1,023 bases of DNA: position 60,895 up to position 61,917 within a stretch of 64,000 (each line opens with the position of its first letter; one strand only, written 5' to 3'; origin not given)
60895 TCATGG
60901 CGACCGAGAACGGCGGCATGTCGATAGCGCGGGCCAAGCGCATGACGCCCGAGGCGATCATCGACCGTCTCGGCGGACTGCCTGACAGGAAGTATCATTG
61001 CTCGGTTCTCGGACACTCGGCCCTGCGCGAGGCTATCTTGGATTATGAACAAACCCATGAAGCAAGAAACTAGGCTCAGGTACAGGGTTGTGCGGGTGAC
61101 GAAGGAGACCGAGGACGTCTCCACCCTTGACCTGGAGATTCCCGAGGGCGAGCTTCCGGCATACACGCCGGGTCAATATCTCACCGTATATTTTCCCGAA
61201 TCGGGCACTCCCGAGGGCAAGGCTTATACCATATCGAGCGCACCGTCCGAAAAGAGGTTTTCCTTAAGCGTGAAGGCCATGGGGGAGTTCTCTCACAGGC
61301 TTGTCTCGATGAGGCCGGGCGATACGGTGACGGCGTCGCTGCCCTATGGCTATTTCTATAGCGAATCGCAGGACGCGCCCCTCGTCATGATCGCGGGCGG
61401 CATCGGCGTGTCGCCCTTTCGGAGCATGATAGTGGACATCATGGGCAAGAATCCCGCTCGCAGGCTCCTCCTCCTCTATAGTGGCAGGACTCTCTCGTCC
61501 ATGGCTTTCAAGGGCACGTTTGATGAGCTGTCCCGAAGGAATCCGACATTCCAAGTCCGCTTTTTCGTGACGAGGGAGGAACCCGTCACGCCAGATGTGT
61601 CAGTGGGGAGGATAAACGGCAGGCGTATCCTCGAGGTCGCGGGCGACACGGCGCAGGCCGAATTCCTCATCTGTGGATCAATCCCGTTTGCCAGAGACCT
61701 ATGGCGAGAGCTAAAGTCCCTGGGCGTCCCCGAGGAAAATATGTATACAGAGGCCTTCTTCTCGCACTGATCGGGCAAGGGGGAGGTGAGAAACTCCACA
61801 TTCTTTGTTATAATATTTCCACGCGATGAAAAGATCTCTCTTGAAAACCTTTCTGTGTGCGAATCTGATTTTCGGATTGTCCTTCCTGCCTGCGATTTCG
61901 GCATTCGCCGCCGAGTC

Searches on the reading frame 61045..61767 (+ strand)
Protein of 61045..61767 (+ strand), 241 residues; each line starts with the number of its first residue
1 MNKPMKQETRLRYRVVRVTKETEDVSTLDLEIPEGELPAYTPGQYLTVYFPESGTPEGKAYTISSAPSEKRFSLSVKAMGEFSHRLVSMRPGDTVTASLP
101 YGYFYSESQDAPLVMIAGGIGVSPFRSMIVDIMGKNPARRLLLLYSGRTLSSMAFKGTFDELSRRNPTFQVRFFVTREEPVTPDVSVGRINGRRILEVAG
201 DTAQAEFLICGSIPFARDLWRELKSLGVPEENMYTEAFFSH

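Call 63: find_encoding_contigs(protein=window:61045-61767:+, flank=10000, max_places=2)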
Protein window:61045-61767:+ (241 aa): 1 contig read that carries it; 1 place shown.
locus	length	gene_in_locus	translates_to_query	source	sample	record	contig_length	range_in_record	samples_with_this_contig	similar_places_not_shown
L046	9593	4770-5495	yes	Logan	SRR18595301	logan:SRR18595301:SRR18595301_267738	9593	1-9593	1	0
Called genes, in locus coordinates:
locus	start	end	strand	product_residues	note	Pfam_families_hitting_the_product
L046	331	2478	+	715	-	PF03477:ATP-cone, PF13597:NRDD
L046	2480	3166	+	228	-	PF13353:Fer4_12, PF04055:Radical_SAM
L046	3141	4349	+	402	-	PF00266:Aminotran_5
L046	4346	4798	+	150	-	PF01592:NifU_N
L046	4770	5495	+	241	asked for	PF00970:FAD_binding_6 (weak), PF08030:NAD_binding_6 (weak), PF00175:NAD_binding_1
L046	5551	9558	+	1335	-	-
